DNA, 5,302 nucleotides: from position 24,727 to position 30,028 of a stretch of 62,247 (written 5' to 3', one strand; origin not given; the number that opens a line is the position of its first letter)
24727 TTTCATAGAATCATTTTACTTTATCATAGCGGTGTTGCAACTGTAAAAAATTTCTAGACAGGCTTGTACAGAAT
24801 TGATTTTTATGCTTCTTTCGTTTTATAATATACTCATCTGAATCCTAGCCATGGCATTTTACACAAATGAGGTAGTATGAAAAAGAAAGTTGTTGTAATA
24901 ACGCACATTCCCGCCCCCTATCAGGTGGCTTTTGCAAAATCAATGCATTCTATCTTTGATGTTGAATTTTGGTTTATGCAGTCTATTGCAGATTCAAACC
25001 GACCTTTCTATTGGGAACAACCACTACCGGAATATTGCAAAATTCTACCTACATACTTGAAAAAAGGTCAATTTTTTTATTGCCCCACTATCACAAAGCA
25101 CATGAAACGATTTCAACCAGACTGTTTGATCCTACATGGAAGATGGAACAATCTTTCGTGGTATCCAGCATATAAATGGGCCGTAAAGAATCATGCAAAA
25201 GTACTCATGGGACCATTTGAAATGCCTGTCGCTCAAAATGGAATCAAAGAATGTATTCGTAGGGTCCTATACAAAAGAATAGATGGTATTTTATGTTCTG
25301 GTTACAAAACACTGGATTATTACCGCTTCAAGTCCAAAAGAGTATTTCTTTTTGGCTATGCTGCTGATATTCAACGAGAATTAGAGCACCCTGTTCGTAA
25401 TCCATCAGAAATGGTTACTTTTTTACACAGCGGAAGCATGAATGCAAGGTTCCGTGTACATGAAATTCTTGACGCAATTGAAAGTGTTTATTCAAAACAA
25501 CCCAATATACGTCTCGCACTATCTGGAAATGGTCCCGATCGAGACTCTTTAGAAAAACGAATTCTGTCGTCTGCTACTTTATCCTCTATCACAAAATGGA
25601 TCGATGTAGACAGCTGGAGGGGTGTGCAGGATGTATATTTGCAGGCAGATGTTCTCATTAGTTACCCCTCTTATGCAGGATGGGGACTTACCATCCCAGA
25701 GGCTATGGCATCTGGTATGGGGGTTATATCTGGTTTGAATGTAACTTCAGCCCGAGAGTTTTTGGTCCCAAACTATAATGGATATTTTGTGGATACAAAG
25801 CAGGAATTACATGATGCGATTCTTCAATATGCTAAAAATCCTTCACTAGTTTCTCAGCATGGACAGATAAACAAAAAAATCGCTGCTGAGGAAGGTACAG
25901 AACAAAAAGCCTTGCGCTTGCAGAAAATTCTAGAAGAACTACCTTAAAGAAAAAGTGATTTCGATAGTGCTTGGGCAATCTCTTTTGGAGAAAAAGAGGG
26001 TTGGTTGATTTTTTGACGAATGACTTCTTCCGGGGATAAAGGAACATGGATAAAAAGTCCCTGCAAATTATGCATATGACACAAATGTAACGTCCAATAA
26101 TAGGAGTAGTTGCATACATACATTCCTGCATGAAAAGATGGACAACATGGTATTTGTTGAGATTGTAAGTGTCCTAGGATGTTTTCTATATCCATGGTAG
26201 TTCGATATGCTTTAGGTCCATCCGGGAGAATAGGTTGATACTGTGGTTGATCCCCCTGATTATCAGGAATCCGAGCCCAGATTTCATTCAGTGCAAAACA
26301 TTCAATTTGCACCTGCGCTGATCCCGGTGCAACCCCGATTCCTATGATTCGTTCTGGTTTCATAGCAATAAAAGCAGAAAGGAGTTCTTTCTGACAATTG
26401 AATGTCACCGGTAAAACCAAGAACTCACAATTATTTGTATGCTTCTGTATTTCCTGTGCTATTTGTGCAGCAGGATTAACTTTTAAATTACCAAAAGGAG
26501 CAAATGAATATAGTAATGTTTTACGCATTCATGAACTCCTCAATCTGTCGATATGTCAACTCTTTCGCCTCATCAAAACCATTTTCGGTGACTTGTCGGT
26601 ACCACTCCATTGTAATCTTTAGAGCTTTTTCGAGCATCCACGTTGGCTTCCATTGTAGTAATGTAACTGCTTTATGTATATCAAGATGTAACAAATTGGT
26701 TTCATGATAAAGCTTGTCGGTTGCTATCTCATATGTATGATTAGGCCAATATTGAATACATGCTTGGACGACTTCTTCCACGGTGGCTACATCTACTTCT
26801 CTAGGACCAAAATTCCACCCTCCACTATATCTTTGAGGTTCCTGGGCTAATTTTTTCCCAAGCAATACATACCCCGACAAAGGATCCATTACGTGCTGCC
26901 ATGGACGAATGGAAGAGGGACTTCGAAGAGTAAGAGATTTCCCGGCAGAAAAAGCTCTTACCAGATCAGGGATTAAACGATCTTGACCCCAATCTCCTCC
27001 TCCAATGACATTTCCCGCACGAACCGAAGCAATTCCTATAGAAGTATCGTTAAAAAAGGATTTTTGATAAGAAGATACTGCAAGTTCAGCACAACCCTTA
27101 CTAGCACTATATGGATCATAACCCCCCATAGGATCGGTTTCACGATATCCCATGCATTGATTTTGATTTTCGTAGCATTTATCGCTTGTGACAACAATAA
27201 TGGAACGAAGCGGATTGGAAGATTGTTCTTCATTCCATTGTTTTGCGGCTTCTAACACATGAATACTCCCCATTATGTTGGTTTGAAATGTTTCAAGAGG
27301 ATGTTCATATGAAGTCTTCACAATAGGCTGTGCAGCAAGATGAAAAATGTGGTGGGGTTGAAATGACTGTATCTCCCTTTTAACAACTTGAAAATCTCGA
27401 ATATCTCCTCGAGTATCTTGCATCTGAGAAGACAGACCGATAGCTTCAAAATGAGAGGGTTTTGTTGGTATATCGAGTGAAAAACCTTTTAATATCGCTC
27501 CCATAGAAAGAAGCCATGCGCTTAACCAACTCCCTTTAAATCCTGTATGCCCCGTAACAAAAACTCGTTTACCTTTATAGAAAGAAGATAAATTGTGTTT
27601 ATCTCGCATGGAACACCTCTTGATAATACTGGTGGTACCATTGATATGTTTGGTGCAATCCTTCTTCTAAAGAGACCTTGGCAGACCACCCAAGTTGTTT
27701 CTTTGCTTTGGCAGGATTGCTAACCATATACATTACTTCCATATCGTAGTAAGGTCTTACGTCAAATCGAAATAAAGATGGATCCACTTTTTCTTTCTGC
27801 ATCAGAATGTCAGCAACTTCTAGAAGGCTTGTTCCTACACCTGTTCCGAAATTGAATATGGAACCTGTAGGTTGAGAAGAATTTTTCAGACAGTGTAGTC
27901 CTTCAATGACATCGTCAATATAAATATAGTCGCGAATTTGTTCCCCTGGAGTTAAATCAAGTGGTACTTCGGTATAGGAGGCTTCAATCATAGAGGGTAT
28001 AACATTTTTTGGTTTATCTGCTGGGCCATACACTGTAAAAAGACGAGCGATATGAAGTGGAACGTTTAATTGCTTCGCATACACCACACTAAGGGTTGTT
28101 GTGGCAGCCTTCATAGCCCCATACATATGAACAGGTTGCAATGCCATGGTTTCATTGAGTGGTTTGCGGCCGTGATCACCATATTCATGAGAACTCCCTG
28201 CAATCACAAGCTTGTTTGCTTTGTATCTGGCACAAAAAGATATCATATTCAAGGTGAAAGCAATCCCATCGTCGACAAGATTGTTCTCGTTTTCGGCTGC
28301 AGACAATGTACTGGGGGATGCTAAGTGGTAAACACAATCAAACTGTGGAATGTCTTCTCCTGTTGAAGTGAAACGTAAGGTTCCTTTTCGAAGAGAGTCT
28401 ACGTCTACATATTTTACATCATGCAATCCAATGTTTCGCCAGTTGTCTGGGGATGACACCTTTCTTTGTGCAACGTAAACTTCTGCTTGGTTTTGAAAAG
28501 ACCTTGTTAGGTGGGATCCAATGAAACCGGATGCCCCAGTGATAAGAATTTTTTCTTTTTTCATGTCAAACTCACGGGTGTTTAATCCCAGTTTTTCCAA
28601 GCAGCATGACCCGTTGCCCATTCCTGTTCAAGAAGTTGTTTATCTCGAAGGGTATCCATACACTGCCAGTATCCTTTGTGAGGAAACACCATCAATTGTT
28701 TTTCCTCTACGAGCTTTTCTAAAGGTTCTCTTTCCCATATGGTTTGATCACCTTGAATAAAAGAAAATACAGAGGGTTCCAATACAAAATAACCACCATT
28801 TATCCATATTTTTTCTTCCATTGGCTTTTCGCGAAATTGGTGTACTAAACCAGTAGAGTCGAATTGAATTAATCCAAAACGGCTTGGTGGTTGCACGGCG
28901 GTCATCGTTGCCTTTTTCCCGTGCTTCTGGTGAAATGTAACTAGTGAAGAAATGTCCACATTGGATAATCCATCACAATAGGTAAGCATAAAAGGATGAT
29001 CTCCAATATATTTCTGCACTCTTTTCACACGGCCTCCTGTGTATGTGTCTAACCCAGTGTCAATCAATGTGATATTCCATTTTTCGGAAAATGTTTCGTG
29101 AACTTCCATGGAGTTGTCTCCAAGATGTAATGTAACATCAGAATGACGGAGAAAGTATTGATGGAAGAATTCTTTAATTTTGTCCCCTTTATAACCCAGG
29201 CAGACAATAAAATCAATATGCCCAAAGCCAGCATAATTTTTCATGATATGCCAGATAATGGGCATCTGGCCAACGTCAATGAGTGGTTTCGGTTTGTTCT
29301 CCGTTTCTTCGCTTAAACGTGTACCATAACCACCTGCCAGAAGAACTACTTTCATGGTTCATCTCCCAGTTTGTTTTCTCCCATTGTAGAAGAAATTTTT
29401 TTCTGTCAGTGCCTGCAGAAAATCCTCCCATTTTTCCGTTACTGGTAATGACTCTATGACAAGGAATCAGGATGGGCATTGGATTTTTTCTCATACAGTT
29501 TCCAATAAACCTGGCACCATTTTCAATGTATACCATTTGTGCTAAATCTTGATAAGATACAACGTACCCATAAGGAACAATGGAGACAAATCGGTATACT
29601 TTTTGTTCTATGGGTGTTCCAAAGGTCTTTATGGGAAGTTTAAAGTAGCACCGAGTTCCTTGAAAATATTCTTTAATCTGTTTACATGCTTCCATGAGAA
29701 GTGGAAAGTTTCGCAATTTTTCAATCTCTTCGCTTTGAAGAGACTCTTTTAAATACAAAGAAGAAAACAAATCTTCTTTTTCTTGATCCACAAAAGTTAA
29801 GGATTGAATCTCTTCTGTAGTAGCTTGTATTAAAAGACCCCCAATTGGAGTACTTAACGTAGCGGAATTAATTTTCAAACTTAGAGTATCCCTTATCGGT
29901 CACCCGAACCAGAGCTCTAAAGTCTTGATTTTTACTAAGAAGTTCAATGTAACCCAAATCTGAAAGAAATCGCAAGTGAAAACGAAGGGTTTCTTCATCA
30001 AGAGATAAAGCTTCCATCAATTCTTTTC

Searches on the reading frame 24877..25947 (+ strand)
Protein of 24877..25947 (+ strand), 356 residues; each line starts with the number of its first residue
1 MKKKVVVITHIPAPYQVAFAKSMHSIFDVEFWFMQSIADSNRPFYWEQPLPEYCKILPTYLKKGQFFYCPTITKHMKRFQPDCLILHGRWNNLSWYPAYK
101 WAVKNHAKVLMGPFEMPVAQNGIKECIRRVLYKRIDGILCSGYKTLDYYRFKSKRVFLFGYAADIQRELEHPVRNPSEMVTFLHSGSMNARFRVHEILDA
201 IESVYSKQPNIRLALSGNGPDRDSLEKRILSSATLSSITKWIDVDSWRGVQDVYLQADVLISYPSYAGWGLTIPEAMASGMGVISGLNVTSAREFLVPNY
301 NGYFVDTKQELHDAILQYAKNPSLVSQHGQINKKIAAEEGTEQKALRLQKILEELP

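Call 9: search_protein_families(library=pfam, proteins=[window:24877-25947:+], max_evalue=0.001)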
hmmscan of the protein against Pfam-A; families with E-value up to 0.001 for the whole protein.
window:24877-25947:+ (356 aa): 2 families
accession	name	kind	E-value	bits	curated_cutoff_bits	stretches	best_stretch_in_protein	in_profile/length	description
PF00534.26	Glycos_transf_1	-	1.8e-18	67.1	26.4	1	175-331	11-168/172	Glycosyl transferases group 1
PF13692.12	Glyco_trans_1_4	-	3e-13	50.7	27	1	181-320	3-141/142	Glycosyl transferases group 1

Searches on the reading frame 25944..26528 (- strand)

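Call 9: search_protein_families(library=pfam, proteins=[window:25944-26528:-], max_evalue=0.001)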
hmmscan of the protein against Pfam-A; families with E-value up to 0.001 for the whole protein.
window:25944-26528:- (194 aa): 1 family
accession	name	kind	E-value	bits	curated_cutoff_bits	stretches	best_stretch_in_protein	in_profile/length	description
PF01470.22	Peptidase_C15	-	1.7e-37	129.9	22.7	1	3-189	2-195/204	Pyroglutamyl peptidase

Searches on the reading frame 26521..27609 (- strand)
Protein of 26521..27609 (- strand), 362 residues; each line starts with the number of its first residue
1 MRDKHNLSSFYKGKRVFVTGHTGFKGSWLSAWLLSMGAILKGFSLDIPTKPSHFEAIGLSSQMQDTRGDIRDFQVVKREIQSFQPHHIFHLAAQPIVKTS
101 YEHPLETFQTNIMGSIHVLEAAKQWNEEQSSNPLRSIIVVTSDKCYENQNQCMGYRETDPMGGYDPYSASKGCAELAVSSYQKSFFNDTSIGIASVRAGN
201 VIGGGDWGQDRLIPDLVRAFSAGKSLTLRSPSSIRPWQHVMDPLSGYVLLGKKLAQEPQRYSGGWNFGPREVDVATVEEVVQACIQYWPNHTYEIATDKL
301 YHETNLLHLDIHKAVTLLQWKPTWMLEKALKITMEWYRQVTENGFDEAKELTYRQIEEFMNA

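Call 80: search_protein_families(library=pfam, proteins=[window:26521-27609:-], max_evalue=0.00001)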
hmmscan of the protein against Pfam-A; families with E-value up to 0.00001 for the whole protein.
window:26521-27609:- (362 aa): 3 families
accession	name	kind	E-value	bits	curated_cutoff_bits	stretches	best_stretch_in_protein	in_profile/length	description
PF16363.11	GDP_Man_Dehyd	-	1.3e-36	127.2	27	1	17-331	1-330/332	GDP-mannose 4,6 dehydratase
PF01370.27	Epimerase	-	1.7e-28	100.1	20.9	1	16-256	1-230/240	NAD dependent epimerase/dehydratase family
PF02719.21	Polysacc_synt_2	-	2.3e-13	50.5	20.2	1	61-235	54-201/293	Polysaccharide biosynthesis protein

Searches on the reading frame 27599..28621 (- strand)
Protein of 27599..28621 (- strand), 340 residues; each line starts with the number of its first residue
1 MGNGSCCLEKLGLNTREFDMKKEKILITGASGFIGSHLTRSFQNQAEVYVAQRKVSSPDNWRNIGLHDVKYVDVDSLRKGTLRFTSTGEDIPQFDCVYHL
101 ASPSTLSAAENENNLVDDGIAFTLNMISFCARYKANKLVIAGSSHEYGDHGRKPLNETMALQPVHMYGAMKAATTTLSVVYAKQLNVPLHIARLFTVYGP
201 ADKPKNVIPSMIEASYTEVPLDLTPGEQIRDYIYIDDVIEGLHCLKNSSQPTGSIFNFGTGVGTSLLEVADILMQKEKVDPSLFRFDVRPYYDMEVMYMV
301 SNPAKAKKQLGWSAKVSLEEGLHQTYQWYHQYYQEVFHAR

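Call 80: search_protein_families(library=pfam, proteins=[window:27599-28621:-], max_evalue=0.00001)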
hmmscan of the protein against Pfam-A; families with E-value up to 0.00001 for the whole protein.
window:27599-28621:- (340 aa): 4 families
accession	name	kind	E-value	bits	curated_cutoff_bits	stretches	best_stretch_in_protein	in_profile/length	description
PF01370.27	Epimerase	-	4.6e-41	141.2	20.9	1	25-259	1-240/240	NAD dependent epimerase/dehydratase family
PF16363.11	GDP_Man_Dehyd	-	1.2e-35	124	27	1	26-324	1-331/332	GDP-mannose 4,6 dehydratase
PF04321.23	RmlD_sub_bind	-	4.8e-07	29.6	27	1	24-241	2-192/287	RmlD substrate binding domain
PF01073.25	3Beta_HSD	-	1.1e-06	28.3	22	1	26-184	1-162/280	3-beta hydroxysteroid dehydrogenase/isomerase family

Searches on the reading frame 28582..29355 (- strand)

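Call 80: search_protein_families(library=pfam, proteins=[window:28582-29355:-], max_evalue=0.00001)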
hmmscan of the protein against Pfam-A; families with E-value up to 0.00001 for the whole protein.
window:28582-29355:- (257 aa): 1 family
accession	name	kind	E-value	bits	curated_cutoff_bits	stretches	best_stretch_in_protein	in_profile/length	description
PF00483.29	NTP_transferase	-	3e-23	83.1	21.2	1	2-230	1-226/245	Nucleotidyl transferase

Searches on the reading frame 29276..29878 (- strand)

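Call 80: search_protein_families(library=pfam, proteins=[window:29276-29878:-], max_evalue=0.00001)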
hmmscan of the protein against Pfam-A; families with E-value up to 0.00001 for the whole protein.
window:29276-29878:- (200 aa): 2 families
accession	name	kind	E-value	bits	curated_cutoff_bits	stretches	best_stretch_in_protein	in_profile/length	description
PF01035.26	DNA_binding_1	-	1e-26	93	27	1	90-168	2-80/81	6-O-methylguanine DNA methyltransferase, DNA binding domain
PF02870.21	Methyltransf_1N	-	3.6e-06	27.8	21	1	6-84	4-70/71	6-O-methylguanine DNA methyltransferase, ribonuclease-like domain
